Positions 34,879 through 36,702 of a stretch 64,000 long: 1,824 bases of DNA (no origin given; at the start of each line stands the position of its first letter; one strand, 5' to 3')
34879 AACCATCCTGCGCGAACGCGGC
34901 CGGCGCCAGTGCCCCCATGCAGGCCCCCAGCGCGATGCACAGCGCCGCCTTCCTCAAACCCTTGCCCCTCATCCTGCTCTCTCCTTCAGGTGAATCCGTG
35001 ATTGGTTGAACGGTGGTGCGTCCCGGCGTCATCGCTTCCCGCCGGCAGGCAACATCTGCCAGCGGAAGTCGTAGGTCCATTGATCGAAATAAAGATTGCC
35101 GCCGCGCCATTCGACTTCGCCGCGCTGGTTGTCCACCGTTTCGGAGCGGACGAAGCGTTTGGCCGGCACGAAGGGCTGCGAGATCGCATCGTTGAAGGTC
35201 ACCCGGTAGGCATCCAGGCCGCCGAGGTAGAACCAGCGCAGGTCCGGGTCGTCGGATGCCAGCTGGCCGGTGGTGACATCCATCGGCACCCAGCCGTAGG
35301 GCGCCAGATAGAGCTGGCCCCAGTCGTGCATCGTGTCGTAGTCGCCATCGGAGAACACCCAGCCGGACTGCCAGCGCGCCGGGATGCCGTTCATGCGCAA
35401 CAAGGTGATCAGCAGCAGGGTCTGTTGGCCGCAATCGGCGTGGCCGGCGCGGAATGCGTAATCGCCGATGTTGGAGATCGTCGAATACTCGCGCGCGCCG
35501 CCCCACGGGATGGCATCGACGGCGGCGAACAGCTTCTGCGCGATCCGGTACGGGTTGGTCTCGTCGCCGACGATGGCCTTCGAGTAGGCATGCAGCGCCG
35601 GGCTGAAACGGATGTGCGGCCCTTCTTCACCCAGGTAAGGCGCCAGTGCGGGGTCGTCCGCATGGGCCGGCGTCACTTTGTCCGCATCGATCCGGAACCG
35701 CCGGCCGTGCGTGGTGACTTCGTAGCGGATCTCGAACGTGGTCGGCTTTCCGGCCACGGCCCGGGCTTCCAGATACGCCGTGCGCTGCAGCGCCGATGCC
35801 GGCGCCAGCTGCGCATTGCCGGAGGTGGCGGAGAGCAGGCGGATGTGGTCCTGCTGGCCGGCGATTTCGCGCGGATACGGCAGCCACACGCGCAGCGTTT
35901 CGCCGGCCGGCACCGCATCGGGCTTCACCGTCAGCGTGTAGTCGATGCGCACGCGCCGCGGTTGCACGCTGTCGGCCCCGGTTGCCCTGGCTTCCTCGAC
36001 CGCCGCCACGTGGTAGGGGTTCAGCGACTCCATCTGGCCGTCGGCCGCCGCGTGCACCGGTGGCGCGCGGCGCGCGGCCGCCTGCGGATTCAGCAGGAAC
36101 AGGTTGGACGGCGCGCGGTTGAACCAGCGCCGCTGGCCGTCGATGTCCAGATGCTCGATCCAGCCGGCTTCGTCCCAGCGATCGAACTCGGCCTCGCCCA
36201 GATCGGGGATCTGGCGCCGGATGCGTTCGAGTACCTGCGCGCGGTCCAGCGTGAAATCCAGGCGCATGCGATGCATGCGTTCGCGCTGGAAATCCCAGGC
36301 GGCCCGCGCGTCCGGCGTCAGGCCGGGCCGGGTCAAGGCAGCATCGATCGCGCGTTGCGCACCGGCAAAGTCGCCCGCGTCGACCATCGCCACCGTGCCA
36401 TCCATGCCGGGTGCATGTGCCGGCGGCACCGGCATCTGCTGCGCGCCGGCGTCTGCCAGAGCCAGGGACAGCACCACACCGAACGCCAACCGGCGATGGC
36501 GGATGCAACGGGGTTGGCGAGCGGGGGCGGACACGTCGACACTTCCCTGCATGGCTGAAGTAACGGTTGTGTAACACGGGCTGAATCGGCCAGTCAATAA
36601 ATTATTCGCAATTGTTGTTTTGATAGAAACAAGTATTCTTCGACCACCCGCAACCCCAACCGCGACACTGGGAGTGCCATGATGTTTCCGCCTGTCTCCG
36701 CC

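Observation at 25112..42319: A ~17 kb TonB-receptor-anchored locus that looks dedicated to importing and dismantling peptidoglycan peptides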

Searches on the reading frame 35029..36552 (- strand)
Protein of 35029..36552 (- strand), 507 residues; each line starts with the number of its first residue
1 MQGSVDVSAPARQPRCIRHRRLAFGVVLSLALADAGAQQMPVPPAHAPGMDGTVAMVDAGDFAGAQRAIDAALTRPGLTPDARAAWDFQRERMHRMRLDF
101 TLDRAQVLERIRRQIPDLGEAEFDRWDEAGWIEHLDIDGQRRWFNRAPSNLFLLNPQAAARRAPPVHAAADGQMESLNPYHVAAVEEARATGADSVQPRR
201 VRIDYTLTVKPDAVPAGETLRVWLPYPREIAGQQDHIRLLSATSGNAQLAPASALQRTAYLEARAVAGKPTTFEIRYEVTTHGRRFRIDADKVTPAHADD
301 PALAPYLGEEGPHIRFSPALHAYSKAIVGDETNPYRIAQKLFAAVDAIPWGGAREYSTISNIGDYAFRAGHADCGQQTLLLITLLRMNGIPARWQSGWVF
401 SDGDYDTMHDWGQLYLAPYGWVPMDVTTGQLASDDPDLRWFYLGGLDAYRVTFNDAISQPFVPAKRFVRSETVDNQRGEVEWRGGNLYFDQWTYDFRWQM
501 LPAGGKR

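Call 7: search_protein_families(library=pfam, proteins=[window:35029-36552:-], max_evalue=0.01)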
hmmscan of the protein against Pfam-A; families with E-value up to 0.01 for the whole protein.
window:35029-36552:- (507 aa): 2 families
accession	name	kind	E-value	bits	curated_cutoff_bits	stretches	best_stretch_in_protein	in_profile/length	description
PF01841.26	Transglut_core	-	4.3e-15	56.4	23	1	322-425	2-107/108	Transglutaminase-like superfamily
PF13471.12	Transglut_core3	-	0.0097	16.3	26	0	368-398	52-82/117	Transglutaminase-like superfamily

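Call 14: find_homologous_proteins(query=window:35029-36552:-, max_evalue=0.00001)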
Query window:35029-36552:- (507 aa): 3424 proteins with E <= 0.00001 among 8000 candidates; the best 120 are listed.
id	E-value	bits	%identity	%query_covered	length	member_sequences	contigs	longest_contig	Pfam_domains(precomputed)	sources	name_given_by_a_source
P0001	0.0e+0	1065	91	100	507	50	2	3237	PF01841.26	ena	-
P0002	2.2e-266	903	81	98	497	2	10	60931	PF01841.26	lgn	-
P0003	9.4e-260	881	78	97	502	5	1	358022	PF01841.26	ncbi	-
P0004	6.4e-205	700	64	98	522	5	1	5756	PF01841.26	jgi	jgi:transglutaminase-like putative cysteine protease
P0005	2.8e-200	685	62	98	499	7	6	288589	PF01841.26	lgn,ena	-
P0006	6.1e-200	683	66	91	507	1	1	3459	PF01841.26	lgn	-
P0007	7.3e-200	683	65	95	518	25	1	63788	PF01841.26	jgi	-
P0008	1.9e-199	682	63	98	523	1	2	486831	PF01841.26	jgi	jgi:transglutaminase-like putative cysteine protease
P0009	4.3e-199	681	66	89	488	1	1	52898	PF01841.26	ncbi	ncbi:MAG: transglutaminase-like domain-containing protein [Stenotrophomonas sp.]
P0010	5.1e-199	680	66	91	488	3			PF01841.26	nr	nr:transglutaminase-like domain-containing protein [Pseudoxanthomonas suwonensis]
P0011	5.3e-199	680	65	91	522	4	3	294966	PF01841.26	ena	-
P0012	8.9e-199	680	65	91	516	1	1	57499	PF01841.26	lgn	-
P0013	3.8e-198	678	65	93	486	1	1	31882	PF01841.26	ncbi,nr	ncbi:MAG: transglutaminase domain-containing protein [Pseudoxanthomonas sp.]|nr:transglutaminase dom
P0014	6.8e-198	677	66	88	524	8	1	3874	PF01841.26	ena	-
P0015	9.7e-198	676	62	96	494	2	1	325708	PF01841.26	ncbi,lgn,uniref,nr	ncbi:transglutaminase-like domain-containing protein [Pseudoxanthomonas dokdonensis]|uniref:Transglu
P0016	1.5e-197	676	66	92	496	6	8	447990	PF01841.26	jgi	-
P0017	2.5e-197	675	62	97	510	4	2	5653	PF01841.26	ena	-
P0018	1.3e-196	673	67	88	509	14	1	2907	PF01841.26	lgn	-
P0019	2.2e-196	672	66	91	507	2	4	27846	PF01841.26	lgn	-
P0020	2.6e-196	671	66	92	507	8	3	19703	PF01841.26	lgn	-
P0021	6.4e-196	670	65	92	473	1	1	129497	PF01841.26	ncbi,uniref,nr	ncbi:transglutaminase domain-containing protein [Pseudoxanthomonas sp.]|uniref:transglutaminase-like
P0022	8.3e-196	670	65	92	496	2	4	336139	PF01841.26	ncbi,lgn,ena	-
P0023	1.4e-195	669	66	89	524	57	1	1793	PF01841.26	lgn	-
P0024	1.8e-195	669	68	89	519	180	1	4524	PF01841.26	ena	-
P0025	2.3e-195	668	65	94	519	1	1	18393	PF01841.26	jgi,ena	-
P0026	4.9e-195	667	65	90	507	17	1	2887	PF01841.26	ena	-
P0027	5.2e-195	667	65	89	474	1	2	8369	PF01841.26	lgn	-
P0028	5.9e-195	667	62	99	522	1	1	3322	PF01841.26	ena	-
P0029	6.0e-195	667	99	59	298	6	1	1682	PF01841.26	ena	-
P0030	7.4e-195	667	67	89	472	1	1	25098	PF01841.26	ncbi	-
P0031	9.2e-195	666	65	90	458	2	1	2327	PF01841.26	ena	-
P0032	1.1e-194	666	67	89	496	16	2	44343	PF01841.26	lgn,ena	-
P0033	1.6e-194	666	67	89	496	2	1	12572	PF01841.26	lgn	-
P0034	1.6e-194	666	65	92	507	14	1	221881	PF01841.26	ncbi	-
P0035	1.9e-194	665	65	91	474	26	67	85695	PF01841.26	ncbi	-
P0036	2.6e-194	665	64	98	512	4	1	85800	PF01841.26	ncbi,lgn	-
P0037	2.6e-194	665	62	95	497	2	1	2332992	PF01841.26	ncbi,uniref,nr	ncbi:transglutaminase domain-containing protein [Luteimonas yindakuii]|uniref:Transglutaminase domai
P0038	3.6e-194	664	66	90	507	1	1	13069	PF01841.26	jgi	jgi:transglutaminase-like putative cysteine protease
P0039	8.8e-194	663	65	91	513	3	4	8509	PF01841.26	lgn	-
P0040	1.0e-193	663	64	90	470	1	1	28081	PF01841.26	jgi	jgi:transglutaminase-like putative cysteine protease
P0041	1.5e-193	662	66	89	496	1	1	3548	PF01841.26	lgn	-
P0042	2.3e-193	662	64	90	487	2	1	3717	PF01841.26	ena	-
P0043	2.9e-193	661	66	89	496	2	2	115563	PF01841.26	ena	-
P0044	4.0e-193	661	65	90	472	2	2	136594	PF01841.26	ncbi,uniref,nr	ncbi:transglutaminase domain-containing protein [Flavobacterium sp. MXW15]|uniref:Transglutaminase d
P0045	4.0e-193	661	66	92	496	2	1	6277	PF01841.26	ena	-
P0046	4.4e-193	661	63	96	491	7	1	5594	PF01841.26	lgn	-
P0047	4.7e-193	661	65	88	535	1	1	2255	PF01841.26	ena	-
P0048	5.0e-193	661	65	89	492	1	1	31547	PF01841.26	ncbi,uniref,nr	ncbi:transglutaminase domain-containing protein [Stenotrophomonas sp. YIM B06876]|uniref:transglutam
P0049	6.2e-193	660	64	93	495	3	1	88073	PF01841.26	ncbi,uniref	ncbi:transglutaminase-like domain-containing protein [Pseudoxanthomonas koreensis]|uniref:transgluta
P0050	6.8e-193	660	66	88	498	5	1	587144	PF01841.26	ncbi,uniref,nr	ncbi:transglutaminase domain-containing protein [Pseudoxanthomonas sp.]|uniref:transglutaminase-like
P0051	7.8e-193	660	64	90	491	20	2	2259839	PF01841.26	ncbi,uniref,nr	ncbi:transglutaminase domain-containing protein [Pseudoxanthomonas daejeonensis]|uniref:Transglutami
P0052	1.0e-192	660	65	89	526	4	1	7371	PF01841.26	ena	-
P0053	1.1e-192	660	64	90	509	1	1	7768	PF01841.26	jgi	jgi:transglutaminase-like putative cysteine protease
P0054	1.3e-192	659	64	91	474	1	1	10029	PF01841.26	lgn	-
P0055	1.4e-192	659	65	92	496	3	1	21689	PF01841.26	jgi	jgi:transglutaminase-like putative cysteine protease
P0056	1.7e-192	659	66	92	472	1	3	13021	PF01841.26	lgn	-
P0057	2.6e-192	658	64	90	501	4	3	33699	PF01841.26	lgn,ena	-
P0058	3.1e-192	658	65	91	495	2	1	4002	PF01841.26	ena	-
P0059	3.3e-192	658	61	97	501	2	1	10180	PF01841.26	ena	-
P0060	3.9e-192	658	61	97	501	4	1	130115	PF01841.26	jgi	jgi:transglutaminase-like putative cysteine protease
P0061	4.5e-192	657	62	95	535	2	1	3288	PF01841.26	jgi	jgi:transglutaminase-like putative cysteine protease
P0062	4.8e-192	657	65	92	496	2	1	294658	PF01841.26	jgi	-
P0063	5.5e-192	657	62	94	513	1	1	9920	PF01841.26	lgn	-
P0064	7.6e-192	657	61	95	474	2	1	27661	PF01841.26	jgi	-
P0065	9.2e-192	656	64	90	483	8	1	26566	PF01841.26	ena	-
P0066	1.1e-191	656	65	90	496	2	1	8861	PF01841.26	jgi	jgi:transglutaminase-like putative cysteine protease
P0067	1.4e-191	656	65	90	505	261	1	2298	PF01841.26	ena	-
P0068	1.5e-191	656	63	91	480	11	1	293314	PF01841.26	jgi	jgi:hypothetical protein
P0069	1.8e-191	656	66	90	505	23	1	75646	PF01841.26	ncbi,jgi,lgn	-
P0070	2.1e-191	655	60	97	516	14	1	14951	PF01841.26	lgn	-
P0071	2.4e-191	655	62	90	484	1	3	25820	PF01841.26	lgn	-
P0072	3.2e-191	655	65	89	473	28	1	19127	PF01841.26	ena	-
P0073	4.4e-191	654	63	94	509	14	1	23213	PF01841.26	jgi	-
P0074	7.2e-191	654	66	89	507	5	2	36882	PF01841.26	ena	-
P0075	8.6e-191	653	66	91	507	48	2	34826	PF01841.26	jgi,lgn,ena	jgi:hypothetical protein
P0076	1.3e-190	653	63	91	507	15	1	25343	PF01841.26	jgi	jgi:transglutaminase-like putative cysteine protease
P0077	1.5e-190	652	64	88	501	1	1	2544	PF01841.26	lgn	-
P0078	1.8e-190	652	62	94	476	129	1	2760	PF01841.26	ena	-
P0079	1.9e-190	652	61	95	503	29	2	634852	PF01841.26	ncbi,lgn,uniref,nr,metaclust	ncbi:transglutaminase-like domain-containing protein [Frateuria terrea]|uniref:Transglutaminase-like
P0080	2.0e-190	652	62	89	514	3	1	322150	PF01841.26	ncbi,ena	-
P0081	2.1e-190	652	62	92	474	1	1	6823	PF01841.26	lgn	-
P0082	2.4e-190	652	64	91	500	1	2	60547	PF01841.26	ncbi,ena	-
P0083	3.0e-190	651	60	97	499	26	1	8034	PF01841.26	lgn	-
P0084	3.4e-190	651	63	89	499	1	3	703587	PF01841.26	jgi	-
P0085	3.5e-190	651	63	91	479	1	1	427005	PF01841.26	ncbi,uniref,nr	ncbi:transglutaminase-like domain-containing protein [Frateuria sp. STR12]|uniref:transglutaminase-l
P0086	3.9e-190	651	64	90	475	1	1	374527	PF01841.26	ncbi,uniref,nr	ncbi:transglutaminase-like domain-containing protein [Stenotrophomonas mori]|uniref:Transglutaminase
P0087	4.6e-190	651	63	89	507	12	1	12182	PF01841.26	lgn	-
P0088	6.2e-190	650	64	89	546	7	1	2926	PF01841.26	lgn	-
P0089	8.3e-190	650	65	90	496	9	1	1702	PF01841.26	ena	-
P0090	9.7e-190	650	64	91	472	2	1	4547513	PF01841.26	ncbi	ncbi:transglutaminase-like domain-containing protein [Pseudoxanthomonas wuyuanensis]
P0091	1.0e-189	650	63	90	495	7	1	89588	PF01841.26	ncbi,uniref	ncbi:transglutaminase-like domain-containing protein [Dyella japonica]|uniref:transglutaminase-like 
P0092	1.1e-189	650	64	88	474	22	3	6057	PF01841.26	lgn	-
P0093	1.1e-189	650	61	96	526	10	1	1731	PF01841.26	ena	-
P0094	1.2e-189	649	64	90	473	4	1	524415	PF01841.26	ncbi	ncbi:MAG: transglutaminase domain-containing protein [Pseudoxanthomonas sp.]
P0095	1.3e-189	649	65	92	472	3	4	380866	PF01841.26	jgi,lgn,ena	-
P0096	1.8e-189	649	64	89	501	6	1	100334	PF01841.26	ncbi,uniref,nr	ncbi:transglutaminase domain-containing protein [Pseudoxanthomonas suwonensis]|uniref:transglutamina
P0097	2.0e-189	649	65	89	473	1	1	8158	PF01841.26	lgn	-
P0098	3.7e-189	648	64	90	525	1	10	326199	PF01841.26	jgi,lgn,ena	-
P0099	4.4e-189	648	61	96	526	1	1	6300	PF01841.26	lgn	-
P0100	5.9e-189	647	59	97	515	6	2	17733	PF01841.26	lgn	-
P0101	6.0e-189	647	62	89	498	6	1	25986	PF01841.26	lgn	-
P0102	7.2e-189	647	60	97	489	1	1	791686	PF01841.26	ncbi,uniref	ncbi:transglutaminase-like domain-containing protein [Dyella japonica]|uniref:Transglutaminase-like 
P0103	1.0e-188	646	63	89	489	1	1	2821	PF01841.26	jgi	jgi:transglutaminase-like putative cysteine protease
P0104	1.5e-188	646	65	88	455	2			PF01841.26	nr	nr:transglutaminase domain-containing protein [Luteimonas salinisoli]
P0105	2.2e-188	645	63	89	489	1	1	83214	PF01841.26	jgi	jgi:transglutaminase-like putative cysteine protease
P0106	2.3e-188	645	63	89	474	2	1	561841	PF01841.26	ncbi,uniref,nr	ncbi:transglutaminase-like domain-containing protein [Dyella sp. C11]|uniref:transglutaminase-like d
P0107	2.7e-188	645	60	98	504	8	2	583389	PF01841.26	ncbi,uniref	ncbi:transglutaminase-like domain-containing protein [Frateuria sp. GZRR35]|uniref:transglutaminase-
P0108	2.9e-188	645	60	98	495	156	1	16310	PF01841.26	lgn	-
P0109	2.9e-188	645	62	89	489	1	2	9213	PF01841.26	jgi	jgi:transglutaminase-like putative cysteine protease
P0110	3.1e-188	645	63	89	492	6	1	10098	PF01841.26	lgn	-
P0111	4.2e-188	644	58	98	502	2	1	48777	PF01841.26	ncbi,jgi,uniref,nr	ncbi:MAG TPA: transglutaminase-like domain-containing protein [Dyella sp.]|uniref:transglutaminase-l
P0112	4.6e-188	644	60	97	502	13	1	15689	PF01841.26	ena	-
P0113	5.2e-188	644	64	89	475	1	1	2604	PF01841.26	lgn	-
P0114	6.2e-188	644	63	91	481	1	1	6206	PF01841.26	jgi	jgi:transglutaminase-like putative cysteine protease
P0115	6.8e-188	644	62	91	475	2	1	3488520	PF01841.26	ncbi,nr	ncbi:transglutaminase domain-containing protein [Frateuria soli]|nr:transglutaminase domain-containi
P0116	7.6e-188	644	63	91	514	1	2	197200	PF01841.26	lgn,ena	-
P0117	8.3e-188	643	60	95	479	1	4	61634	PF01841.26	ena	-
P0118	9.6e-188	643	63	90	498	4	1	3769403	PF01841.26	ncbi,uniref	ncbi:transglutaminase-like domain-containing protein [Frateuria edaphi]|uniref:transglutaminase-like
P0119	1.3e-187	643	64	89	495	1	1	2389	PF01841.26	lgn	-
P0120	1.8e-187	642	64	89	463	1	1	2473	PF01841.26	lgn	-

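Call 16: find_related_loci(query=A1, collection=genome_contigs, flank=10000)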
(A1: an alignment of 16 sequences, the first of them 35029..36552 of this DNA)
Query A1 (507 aa) in genome_contigs; peptide patterns used: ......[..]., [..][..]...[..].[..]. (x = any residue, [..] = any of these).
599 stretches matched a pattern (row limit reached: there are more); 583 encode a relative of the query (tblastn E <= 1e-3); the best 80 are kept; 80 distinct loci.
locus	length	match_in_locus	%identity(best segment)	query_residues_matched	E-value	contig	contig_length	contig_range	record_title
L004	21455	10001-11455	62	18-502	0e+0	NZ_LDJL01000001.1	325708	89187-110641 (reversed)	Pseudoxanthomonas dokdonensis strain DSM 21858 contig_1, whole genome shotgun sequence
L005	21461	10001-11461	62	18-506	0e+0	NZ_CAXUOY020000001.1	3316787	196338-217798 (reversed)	Pseudoxanthomonas sp. LjRoot125 LJR125c1, whole genome shotgun sequence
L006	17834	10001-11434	61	21-501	0e+0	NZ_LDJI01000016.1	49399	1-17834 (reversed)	Stenotrophomonas humi strain DSM 18929 contig_16, whole genome shotgun sequence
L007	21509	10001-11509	59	3-506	0e+0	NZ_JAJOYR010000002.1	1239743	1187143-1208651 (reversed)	Stenotrophomonas sp. SY1 scaffold2, whole genome shotgun sequence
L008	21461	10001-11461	60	16-506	0e+0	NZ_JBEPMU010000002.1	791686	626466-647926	Dyella japonica strain 1073 Ga0438561_02, whole genome shotgun sequence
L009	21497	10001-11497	59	1-506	0e+0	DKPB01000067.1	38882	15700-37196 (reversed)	MAG TPA_asm: Stenotrophomonas sp. UBA7346 UBA7346_contig_21, whole genome shotgun sequence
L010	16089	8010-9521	59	2-506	0e+0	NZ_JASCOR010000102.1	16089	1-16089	Stenotrophomonas sp. PS02298 NODE_102_length_16089_cov_19.515787, whole genome shotgun sequence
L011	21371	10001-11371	64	43-502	0e+0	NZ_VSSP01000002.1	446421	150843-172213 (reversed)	Luteimonas suaedae strain LNNU 24178 NODE_2_length_446421_cov_303.914_ID_3134, whole genome shotgun sequence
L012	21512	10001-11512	58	2-506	0e+0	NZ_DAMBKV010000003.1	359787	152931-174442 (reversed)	MAG: Stenotrophomonas sp. isolate CTOTU49008 NODE_4_length_359787_cov_21.070525, whole genome shotgun sequence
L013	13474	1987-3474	59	4-506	0e+0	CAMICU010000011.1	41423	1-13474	MAG: uncultured Stenotrophomonas sp. isolate JtgDid2MmW_bin.9.MAG genome assembly, contig: NODE_254_length_41423_cov_7.2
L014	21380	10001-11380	65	44-502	0e+0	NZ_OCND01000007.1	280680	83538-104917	Pseudoxanthomonas wuyuanensis strain CGMCC 1.10978, whole genome shotgun sequence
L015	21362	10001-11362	67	54-506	0e+0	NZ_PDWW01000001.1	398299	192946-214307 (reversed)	Pseudoxanthomonas japonensis strain DSM 17109 NODE_1_length_398299_cov_31.2987, whole genome shotgun sequence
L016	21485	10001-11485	61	3-503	0e+0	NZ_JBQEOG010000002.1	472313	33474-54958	Stenotrophomonas sp. 22385 scaffold2, whole genome shotgun sequence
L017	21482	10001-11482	62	1-501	0e+0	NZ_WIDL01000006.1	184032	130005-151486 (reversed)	Stenotrophomonas sp. MYb238 MYb238_6, whole genome shotgun sequence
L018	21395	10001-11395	60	33-502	0e+0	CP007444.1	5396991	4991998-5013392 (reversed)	Dyella jiangningensis strain SBZ 3-12, complete genome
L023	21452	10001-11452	60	15-504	0e+0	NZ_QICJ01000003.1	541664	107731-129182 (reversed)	Dyella sp. AtDHG13 Ga0060192_103, whole genome shotgun sequence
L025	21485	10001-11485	61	1-502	0e+0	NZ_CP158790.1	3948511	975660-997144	Stenotrophomonas nitritireducens strain STE1 chromosome, complete genome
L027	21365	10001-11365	63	50-503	0e+0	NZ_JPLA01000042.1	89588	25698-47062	Dyella japonica DSM 16301 Contig_42, whole genome shotgun sequence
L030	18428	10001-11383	59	37-502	0e+0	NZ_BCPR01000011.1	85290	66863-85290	Dyella sp. EPa41, whole genome shotgun sequence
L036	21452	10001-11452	61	18-501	0e+0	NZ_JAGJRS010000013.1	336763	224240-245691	Frateuria flava strain MAH-13 platanus_K_21_77_13, whole genome shotgun sequence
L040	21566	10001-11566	58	2-502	0e+0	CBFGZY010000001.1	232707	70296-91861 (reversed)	MAG TPA_asm: uncultured Pseudoxanthomonas sp. isolate SRR29654720_binner13_Refined_12 genome assembly, contig: ERZ272525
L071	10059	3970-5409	55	23-502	4e-175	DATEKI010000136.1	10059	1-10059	MAG TPA_asm: Rhodanobacteraceae bacterium isolate SMAG_U8886 k141_1071785, whole genome shotgun sequence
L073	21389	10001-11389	61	48-506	1e-174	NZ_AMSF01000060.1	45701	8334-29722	Dyella ginsengisoli LA-4 contig000060, whole genome shotgun sequence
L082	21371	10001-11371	57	50-503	3e-174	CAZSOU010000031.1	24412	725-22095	MAG TPA_asm: uncultured Rhodanobacteraceae bacterium isolate SRP187154_co1_252 genome assembly, contig: NODE_2121_length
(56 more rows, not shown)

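Call 20: search_protein_families(library=ncbifam, proteins=[window:35029-36552:-], max_evalue=0.001)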
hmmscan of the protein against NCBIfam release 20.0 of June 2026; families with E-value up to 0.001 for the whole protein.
window:35029-36552:- (507 aa): 0 families

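Call 29: search_solved_structures(query=window:35029-36552:-, max_evalue=0.01, show_alignments=1)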
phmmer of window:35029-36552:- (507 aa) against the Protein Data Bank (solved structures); distinct sequences matched with E-value up to 0.01: 0.

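Call 34: search_protein_families(library=pfam, proteins=[L008:14292-15848:+, L008:15119-17062:+, L008:19345-20400:+, L008:20416-20937:+, L008:3029-4651:-, L008:1896-3032:-, L008:1032-1772:-, L008:1080-3305:+], max_evalue=0.001)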
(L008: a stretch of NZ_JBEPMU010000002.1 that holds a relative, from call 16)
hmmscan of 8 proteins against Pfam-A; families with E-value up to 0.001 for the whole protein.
L008:14292-15848:+ (518 aa): 3 families
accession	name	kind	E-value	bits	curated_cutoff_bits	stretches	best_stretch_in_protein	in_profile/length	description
PF02784.22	Orn_Arg_deC_N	-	3.3e-57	194.1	23.4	1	131-377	2-246/247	Pyridoxal-dependent decarboxylase, pyridoxal binding domain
PF00278.28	Orn_DAP_Arg_deC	-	6.2e-27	94.2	23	1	126-467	2-95/95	Pyridoxal-dependent decarboxylase, C-terminal sheet domain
PF01168.26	Ala_racemase_N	-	0.00012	22.3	24.1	1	131-328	4-189/220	Alanine racemase, N-terminal domain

L008:15119-17062:+ (647 aa): 1 family
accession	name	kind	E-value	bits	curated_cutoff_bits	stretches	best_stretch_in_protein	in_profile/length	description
PF01244.27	Peptidase_M19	-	6.5e-93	311.8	26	1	272-635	7-318/319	Membrane dipeptidase (Peptidase family M19)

L008:19345-20400:+ (351 aa): 1 family
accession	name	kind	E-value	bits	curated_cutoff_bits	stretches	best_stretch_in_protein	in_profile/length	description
PF00144.29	Beta-lactamase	-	9.2e-74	249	27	1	30-342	4-321/329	Beta-lactamase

L008:20416-20937:+ (173 aa): 0 families

L008:3029-4651:- (540 aa): 1 family
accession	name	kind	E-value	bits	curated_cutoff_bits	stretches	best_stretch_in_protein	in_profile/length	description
PF00375.23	SDF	-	2.4e-76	257.7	27.9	1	131-531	4-386/387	Sodium:dicarboxylate symporter family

L008:1896-3032:- (378 aa): 4 families
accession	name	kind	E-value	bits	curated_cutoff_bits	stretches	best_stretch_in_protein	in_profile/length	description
PF01266.30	DAO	-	3.1e-48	165.6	27.9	1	8-350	1-352/353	FAD dependent oxidoreductase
PF13450.12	NAD_binding_8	-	4.6e-07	30.5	21.9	1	11-72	1-65/68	NAD(P)-binding Rossmann-like domain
PF00890.30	FAD_binding_2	-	5.1e-05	23.1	20.4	1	8-48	1-42/414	FAD binding domain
PF01946.23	Thi4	-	0.00052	19.8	26.2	1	4-41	15-54/235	Thi4 family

L008:1032-1772:- (246 aa): 2 families
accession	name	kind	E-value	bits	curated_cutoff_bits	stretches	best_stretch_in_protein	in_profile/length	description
PF00117.34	GATase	-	1.6e-61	207.8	22.8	1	51-238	1-187/190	Glutamine amidotransferase class-I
PF07722.19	Peptidase_C26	-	3e-09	37.4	20.5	1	116-223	101-219/219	Peptidase C26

L008:1080-3305:+ (741 aa): 0 families
